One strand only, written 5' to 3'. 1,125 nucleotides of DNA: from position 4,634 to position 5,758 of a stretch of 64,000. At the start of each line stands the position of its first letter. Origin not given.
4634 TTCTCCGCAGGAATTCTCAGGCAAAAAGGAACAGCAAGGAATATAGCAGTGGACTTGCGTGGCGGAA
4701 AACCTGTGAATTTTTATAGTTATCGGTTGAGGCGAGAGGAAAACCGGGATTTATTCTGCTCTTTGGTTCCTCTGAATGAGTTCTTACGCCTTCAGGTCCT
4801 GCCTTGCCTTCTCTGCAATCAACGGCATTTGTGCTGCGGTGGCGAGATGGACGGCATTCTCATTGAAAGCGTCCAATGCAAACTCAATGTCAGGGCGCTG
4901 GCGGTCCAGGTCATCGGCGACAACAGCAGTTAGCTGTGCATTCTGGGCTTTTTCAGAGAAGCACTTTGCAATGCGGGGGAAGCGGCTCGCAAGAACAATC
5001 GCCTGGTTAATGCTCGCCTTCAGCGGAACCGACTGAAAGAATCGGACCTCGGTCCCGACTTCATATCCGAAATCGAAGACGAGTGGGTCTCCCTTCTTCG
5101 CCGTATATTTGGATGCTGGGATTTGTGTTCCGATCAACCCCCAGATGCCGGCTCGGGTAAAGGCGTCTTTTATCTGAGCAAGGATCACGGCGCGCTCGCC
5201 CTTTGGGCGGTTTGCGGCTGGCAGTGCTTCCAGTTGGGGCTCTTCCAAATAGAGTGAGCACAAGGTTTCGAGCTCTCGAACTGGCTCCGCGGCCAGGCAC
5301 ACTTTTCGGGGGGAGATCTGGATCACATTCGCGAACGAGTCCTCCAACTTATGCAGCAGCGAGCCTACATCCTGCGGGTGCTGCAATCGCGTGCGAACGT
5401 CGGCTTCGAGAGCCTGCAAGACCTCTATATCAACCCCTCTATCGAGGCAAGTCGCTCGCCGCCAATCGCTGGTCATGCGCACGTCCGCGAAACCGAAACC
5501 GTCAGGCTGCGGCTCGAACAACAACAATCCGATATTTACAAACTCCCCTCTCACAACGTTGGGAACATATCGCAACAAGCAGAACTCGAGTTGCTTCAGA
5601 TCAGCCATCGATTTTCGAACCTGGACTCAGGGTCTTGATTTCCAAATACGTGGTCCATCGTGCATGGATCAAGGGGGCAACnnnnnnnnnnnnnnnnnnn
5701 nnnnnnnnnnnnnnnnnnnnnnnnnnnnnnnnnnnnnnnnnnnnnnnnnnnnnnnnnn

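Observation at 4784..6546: HipA-like kinase homolog plus DUF3037-like protein: candidate uncharacterised two-gene (toxin/defence-type) module between dnaG and mutS2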

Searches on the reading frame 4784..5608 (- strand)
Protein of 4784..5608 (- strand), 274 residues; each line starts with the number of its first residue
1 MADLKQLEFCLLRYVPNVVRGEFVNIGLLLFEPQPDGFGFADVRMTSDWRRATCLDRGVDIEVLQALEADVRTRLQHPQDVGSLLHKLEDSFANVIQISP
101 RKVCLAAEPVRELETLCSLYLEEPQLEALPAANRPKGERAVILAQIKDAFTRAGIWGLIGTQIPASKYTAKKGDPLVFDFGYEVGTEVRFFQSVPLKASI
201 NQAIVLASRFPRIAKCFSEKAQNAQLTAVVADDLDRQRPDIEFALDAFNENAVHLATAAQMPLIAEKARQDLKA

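Call 3: search_protein_families(library=pfam, proteins=[window:4784-5608:-], max_evalue=1)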
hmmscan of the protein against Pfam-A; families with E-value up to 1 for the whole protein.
window:4784-5608:- (274 aa): 2 families
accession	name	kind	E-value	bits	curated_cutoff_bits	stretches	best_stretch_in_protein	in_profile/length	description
PF11236.13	DUF3037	-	6e-19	68.8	22.6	1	10-120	2-117/118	Protein of unknown function (DUF3037)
PF06432.16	GPI2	-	0.16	12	24.4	1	177-218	146-187/270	Phosphatidylinositol N-acetylglucosaminyltransferase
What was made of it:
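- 4784..5608 (-): DUF3037 partner gene (274 aa), 73 nt downstream of the kinase gene. Pfam DUF3037 E 6e-19 (call 3).
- On HipAD / DS-6 / PDC-M66 (HipA_2 kinase + DUF3037 protein): 68.8 bits against a cut-off of 22.6 (call 3).
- Checked: Pfam DUF3037 PF11236: E 6e-19, residues 10-120 (call 3).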

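Call 4: search_protein_families(library=ncbifam, proteins=[window:4784-5608:-], max_evalue=1)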
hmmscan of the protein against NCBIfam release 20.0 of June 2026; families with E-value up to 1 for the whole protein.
window:4784-5608:- (274 aa): 1 family
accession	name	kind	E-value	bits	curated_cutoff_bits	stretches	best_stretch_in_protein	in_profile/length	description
NF002368.0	PRK01346.1-5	equivalog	0.068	12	576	1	111-151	351-391/402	enhanced intracellular survival protein Eis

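Call 5: search_protein_families(library=padloc, proteins=[window:4784-5608:-], max_evalue=1)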
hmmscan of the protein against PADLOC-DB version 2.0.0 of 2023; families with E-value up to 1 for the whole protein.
window:4784-5608:- (274 aa): 1 family
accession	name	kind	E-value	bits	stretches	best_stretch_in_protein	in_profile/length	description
PDLC04767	PDC-M66B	-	2.7e-08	31.6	1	5-60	2-54/281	-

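Call 20: find_homologous_proteins(query=window:4784-5608:-, max_evalue=0.001)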
Query window:4784-5608:- (274 aa): 587 proteins with E <= 0.001 among 2287 candidates; the best 120 are listed.
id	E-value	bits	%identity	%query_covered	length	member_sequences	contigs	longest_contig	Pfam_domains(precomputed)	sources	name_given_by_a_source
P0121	5.9e-165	565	93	100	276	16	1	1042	PF11236.14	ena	-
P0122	2.3e-152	524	86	100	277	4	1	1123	PF11236.14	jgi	jgi:Protein of unknown function (DUF3037)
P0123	8.3e-151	519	85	100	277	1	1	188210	PF11236.14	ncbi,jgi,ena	jgi:Protein of unknown function (DUF3037)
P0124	5.6e-150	516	84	100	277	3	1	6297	PF11236.14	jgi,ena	-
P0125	8.0e-148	509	84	100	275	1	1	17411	PF11236.14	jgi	jgi:hypothetical protein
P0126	1.3e-147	508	84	100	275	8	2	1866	PF11236.14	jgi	jgi:Protein of unknown function (DUF3037)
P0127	3.4e-146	503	83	100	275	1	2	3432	PF11236.14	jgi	jgi:hypothetical protein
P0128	3.5e-146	503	83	100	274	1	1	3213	PF11236.14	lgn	-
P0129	4.5e-146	503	83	100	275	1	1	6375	PF11236.14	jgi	jgi:hypothetical protein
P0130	2.6e-145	501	83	100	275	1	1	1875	PF11236.14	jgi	jgi:hypothetical protein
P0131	3.2e-138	477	81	100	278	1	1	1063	PF11236.14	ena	-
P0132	7.5e-137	473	79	100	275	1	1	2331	PF11236.14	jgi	jgi:hypothetical protein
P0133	7.8e-137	473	78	100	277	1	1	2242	PF11236.14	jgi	jgi:hypothetical protein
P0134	9.2e-137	473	77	100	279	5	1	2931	PF11236.14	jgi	jgi:Protein of unknown function (DUF3037)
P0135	7.7e-136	470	80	100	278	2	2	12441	PF11236.14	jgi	-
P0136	1.6e-134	465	79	100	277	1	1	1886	PF11236.14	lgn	-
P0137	4.0e-133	461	76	100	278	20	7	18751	PF11236.14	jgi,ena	jgi:hypothetical protein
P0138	7.2e-133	460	77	100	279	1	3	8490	PF11236.14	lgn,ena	-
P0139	1.9e-127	442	74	100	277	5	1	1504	PF11236.14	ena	-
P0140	5.7e-127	440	74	100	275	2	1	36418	PF11236.14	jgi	jgi:hypothetical protein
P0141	2.4e-126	438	73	100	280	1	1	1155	PF11236.14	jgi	-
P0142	1.9e-125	435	72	100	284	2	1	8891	PF11236.14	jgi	jgi:hypothetical protein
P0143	2.3e-125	435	72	100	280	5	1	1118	PF11236.14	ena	-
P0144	1.0e-124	433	73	99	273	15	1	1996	PF11236.14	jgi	jgi:hypothetical protein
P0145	2.4e-124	432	73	100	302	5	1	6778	PF11236.14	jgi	jgi:hypothetical protein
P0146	8.2e-124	430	74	100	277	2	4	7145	PF11236.14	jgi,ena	-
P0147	5.0e-122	424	72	100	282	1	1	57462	PF11236.14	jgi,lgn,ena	-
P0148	2.1e-120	419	71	100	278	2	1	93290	PF11236.14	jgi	jgi:hypothetical protein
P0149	6.2e-120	417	68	100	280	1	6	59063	PF11236.14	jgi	jgi:hypothetical protein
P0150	6.7e-120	417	68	100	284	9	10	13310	PF11236.14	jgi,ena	jgi:hypothetical protein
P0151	1.2e-119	417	72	100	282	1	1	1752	PF11236.14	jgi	jgi:Protein of unknown function (DUF3037)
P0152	1.4e-118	413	68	100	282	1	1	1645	PF11236.14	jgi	jgi:hypothetical protein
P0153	1.2e-117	410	69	100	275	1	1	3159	PF11236.14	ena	-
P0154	1.8e-117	409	68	100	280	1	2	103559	PF11236.14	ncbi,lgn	ncbi:MAG: DUF3037 domain-containing protein [Terriglobales bacterium]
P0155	2.2e-117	409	68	100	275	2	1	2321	PF11236.14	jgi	jgi:hypothetical protein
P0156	2.6e-117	409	69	100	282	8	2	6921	PF11236.14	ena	-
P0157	4.3e-117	408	68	100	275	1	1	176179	PF11236.14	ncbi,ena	-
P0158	4.3e-117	408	69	100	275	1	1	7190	PF11236.14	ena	-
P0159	7.1e-117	407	69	100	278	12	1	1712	PF11236.14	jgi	-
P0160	1.0e-116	407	68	100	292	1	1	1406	PF11236.14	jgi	jgi:Protein of unknown function (DUF3037)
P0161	1.1e-116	407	68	100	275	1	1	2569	PF11236.14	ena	-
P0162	1.4e-116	406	68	100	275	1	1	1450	PF11236.14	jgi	-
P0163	4.9e-116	405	68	100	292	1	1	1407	PF11236.14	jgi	-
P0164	5.3e-116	405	70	100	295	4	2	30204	PF11236.14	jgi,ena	jgi:hypothetical protein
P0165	5.5e-116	404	68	100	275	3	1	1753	PF11236.14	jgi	-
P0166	7.8e-116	404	70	100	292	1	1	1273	PF11236.14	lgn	-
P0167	8.7e-116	404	68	100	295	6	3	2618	PF11236.14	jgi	jgi:hypothetical protein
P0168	1.0e-115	404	68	100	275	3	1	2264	PF11236.14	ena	-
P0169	1.3e-115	403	69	100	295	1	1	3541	PF11236.14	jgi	jgi:hypothetical protein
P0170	2.4e-115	402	68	100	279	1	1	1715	PF11236.14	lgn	-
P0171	1.4e-114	400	69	100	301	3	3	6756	PF11236.14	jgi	-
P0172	2.9e-114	399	68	100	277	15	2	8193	PF11236.14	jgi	-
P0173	3.9e-114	398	68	100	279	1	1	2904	PF11236.14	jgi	jgi:Protein of unknown function (DUF3037)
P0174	4.5e-114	398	66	100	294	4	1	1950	PF11236.14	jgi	jgi:hypothetical protein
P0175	4.7e-114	398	69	100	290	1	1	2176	PF11236.14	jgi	jgi:hypothetical protein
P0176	6.4e-114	398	68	100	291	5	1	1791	PF11236.14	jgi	-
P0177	6.5e-114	398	69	100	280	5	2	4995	PF11236.14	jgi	jgi:hypothetical protein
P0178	9.0e-114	397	67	100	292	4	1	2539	PF11236.14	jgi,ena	-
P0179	2.0e-113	396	67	100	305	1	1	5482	PF11236.14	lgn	-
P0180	2.2e-113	396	68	100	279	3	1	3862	PF11236.14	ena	-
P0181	5.8e-113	395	68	100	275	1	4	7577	PF11236.14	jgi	jgi:hypothetical protein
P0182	6.0e-113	395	68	100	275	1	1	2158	PF11236.14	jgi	jgi:hypothetical protein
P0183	6.9e-113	394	68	100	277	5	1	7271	PF11236.14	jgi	jgi:hypothetical protein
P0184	1.1e-112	394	67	100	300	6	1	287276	PF11236.14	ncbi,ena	-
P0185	1.1e-112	394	67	100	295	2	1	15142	PF11236.14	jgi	jgi:hypothetical protein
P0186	1.5e-112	393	68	100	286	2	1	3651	PF11236.14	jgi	jgi:hypothetical protein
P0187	1.6e-112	393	67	100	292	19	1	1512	PF11236.14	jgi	jgi:hypothetical protein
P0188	3.5e-112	392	66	100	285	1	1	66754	PF11236.14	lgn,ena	-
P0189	3.6e-112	392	67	100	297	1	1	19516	PF11236.14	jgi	jgi:Protein of unknown function (DUF3037)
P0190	4.8e-112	392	67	100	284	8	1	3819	PF11236.14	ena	-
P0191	5.3e-112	391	68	100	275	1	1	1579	PF11236.14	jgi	jgi:hypothetical protein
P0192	5.7e-112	391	66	100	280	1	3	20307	PF11236.14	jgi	jgi:hypothetical protein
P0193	5.7e-112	391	67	100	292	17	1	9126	PF11236.14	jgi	jgi:hypothetical protein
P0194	1.4e-111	390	65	100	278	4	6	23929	PF11236.14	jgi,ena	jgi:hypothetical protein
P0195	2.4e-111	389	66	100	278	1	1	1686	PF11236.14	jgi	jgi:hypothetical protein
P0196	2.6e-111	389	66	100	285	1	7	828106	PF11236.14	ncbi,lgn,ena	-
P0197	2.6e-111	389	66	100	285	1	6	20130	PF11236.14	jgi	jgi:hypothetical protein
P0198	2.9e-111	389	65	100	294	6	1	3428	PF11236.14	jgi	jgi:hypothetical protein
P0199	2.9e-111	389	68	100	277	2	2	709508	PF11236.14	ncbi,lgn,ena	ncbi:MAG: DUF3037 domain-containing protein [Terriglobales bacterium]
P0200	3.2e-111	389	65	100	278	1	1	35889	PF11236.14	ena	-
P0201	3.7e-111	389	66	100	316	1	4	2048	PF11236.14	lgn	-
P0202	3.8e-111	389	65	100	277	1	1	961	PF11236.14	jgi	jgi:hypothetical protein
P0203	7.0e-111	388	66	100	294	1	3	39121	PF11236.14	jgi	jgi:hypothetical protein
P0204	1.0e-110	387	65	100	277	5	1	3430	PF11236.14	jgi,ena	-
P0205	1.5e-110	387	66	100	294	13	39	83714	PF11236.14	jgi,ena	jgi:hypothetical protein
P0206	1.6e-110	387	70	95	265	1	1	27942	PF11236.14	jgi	jgi:hypothetical protein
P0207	1.6e-110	387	66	100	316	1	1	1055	PF11236.14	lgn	-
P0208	1.7e-110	386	65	100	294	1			PF11236.14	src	-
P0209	1.7e-110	386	65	100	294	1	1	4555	PF11236.14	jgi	jgi:hypothetical protein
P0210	1.8e-110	386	66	100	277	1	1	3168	PF11236.14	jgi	jgi:hypothetical protein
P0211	1.9e-110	386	65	100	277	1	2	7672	PF11236.14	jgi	jgi:hypothetical protein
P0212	2.4e-110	386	65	100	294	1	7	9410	PF11236.14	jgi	jgi:hypothetical protein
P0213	2.4e-110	386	66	100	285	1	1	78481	PF11236.14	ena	-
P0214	2.7e-110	386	66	100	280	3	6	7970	PF11236.14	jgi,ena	jgi:DUF3037 family protein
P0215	3.4e-110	386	66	100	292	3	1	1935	PF11236.14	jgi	jgi:hypothetical protein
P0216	4.3e-110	385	66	100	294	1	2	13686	PF11236.14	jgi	jgi:hypothetical protein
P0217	1.1e-109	384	69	100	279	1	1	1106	PF11236.14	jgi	jgi:hypothetical protein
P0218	1.2e-109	384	65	100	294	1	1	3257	PF11236.14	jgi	jgi:hypothetical protein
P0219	1.6e-109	383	67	100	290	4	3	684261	PF11236.14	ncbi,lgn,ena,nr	ncbi:MAG TPA: DUF3037 domain-containing protein [Terriglobales bacterium]|nr:DUF3037 domain-containi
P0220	2.5e-109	383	65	100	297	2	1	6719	PF11236.14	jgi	jgi:hypothetical protein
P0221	5.1e-109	382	65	100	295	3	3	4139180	PF11236.14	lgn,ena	-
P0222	6.3e-109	381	66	100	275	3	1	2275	PF11236.14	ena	-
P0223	1.6e-108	380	64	100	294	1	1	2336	PF11236.14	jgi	jgi:hypothetical protein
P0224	1.8e-108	380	65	99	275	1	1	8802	PF11236.14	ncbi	ncbi:MAG: DUF3037 domain-containing protein [Terriglobales bacterium]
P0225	2.2e-108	380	64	100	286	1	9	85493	PF11236.14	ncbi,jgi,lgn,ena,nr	ncbi:MAG TPA: DUF3037 domain-containing protein [Terriglobales bacterium]|nr:DUF3037 domain-containi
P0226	2.3e-108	380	64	100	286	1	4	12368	PF11236.14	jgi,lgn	-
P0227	2.5e-108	379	65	100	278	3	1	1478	PF11236.14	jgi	jgi:hypothetical protein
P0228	3.0e-108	379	64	100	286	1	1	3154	PF11236.14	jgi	-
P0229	3.2e-108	379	63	100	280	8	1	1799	PF11236.14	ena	-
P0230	3.5e-108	379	64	100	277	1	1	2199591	PF11236.14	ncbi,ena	-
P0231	4.4e-108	379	64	100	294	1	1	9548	PF11236.14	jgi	jgi:hypothetical protein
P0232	6.4e-108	378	65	100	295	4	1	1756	PF11236.14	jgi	jgi:hypothetical protein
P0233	6.9e-108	378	65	100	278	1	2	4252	PF11236.14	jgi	jgi:hypothetical protein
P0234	8.1e-108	378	64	100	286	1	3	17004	PF11236.14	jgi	-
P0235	1.1e-107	377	64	100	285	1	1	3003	PF11236.14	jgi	jgi:DUF3037 family protein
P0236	1.2e-107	377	66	100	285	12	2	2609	PF11236.14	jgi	jgi:hypothetical protein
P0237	1.2e-107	377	65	100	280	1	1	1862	PF11236.14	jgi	-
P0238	2.1e-107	376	64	100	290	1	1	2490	PF11236.14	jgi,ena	-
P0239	2.2e-107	376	64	100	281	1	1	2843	PF11236.14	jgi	jgi:hypothetical protein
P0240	2.4e-107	376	65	100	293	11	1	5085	PF11236.14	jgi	jgi:hypothetical protein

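Call 25: search_protein_families(library=phrogs, proteins=[window:4784-5608:-], max_evalue=0.001)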
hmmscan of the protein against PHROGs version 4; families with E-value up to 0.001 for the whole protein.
window:4784-5608:- (274 aa): 1 family
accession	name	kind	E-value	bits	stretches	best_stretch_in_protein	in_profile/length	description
phrog_5137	-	unknown function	2.1e-08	35.3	1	5-153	3-165/279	-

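Call 39: search_solved_structures(query=A2, max_evalue=10, show_alignments=1)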
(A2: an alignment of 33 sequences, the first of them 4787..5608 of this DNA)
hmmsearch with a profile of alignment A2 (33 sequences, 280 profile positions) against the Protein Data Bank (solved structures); distinct sequences matched with E-value up to 10: 1.
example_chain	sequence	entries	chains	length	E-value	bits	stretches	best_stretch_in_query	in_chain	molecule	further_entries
3ugs_B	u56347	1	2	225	0.17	14.2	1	214-276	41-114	Undecaprenyl pyrophosphate synthase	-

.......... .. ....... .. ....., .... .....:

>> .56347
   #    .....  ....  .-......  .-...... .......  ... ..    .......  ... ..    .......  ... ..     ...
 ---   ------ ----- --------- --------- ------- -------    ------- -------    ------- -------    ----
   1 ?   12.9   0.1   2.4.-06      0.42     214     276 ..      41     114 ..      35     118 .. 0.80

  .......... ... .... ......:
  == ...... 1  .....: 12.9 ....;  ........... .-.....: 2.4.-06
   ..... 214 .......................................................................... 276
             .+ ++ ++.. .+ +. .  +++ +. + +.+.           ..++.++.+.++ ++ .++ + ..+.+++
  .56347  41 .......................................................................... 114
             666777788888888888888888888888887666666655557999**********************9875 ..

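Call 45: search_dna_similar(query=window:4784-5608:-, collection=phages, mode=protein, max_evalue=1, max_rows=25)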
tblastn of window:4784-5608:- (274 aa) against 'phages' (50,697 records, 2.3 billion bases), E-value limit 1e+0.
Records with a match: 2; places in all: 2; records where one place covers at least 80% of the query: 0.
Best place of each record, by identity: <60% 2.
By first word of the organism name: Klebsiella 1; Escherichia 1.
By host as written in the record: Klebsiella pneumoniae 1; Escherichia coli C 1.
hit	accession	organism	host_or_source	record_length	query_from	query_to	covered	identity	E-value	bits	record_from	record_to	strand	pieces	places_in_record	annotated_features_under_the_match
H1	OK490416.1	Klebsiella phage Kp4864-1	Klebsiella pneumoniae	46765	9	177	62%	26.3%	5e-2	41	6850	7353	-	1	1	record has no annotation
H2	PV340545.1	Escherichia phage PhiR5_1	Escherichia coli C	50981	9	177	62%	21.0%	6e-1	38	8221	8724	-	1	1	HipD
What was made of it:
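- Tried and rejected: The partner gave only two weak hits, one of which led to the annotated HipD (call 45).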

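Call 47: get_annotated_region(hit=H2, flank=4000)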
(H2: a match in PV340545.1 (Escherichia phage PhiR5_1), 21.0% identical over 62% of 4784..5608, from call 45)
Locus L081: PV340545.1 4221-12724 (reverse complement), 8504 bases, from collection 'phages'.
description: Escherichia phage PhiR5_1, complete genome.
organism: Escherichia phage PhiR5_1 (NCBI taxid 3416467)
taxonomy: Viruses
host: Escherichia coli C; source: -; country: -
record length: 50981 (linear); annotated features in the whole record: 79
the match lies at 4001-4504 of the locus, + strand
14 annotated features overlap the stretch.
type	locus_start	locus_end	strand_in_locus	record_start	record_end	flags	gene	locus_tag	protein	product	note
CDS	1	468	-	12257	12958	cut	-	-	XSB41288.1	DNA replication protein P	-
CDS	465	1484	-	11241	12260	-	-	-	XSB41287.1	DNA replication protein O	-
CDS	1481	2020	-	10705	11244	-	-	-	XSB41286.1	cII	activator protein cII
CDS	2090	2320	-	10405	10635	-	-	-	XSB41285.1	Cro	transcriptional regulator cro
CDS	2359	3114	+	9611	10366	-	-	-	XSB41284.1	cI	repressor protein cI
CDS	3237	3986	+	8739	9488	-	-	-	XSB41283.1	HipA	HipA toxin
CDS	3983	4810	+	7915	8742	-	-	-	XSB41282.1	HipD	HipD antitoxin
CDS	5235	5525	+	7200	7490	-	-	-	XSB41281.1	Kil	prophage Kil protein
CDS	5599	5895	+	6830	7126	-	-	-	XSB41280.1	Gam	host-nuclease inhibitor protein Gam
CDS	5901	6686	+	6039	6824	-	-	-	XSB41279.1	Bet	recombination protein Bet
CDS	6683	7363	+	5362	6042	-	-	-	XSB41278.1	exonuclease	-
CDS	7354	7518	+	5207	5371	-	-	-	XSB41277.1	hypothetical protein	hypothetical protein orf60a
CDS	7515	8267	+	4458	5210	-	-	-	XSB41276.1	hypothetical protein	FIG00639473: hypothetical protein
CDS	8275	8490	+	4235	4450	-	-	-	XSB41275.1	hypothetical protein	hypothetical protein orf61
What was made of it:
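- Phage-borne ancestry resembles HipAD next to cI in phage PhiR5_1 (call 47).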
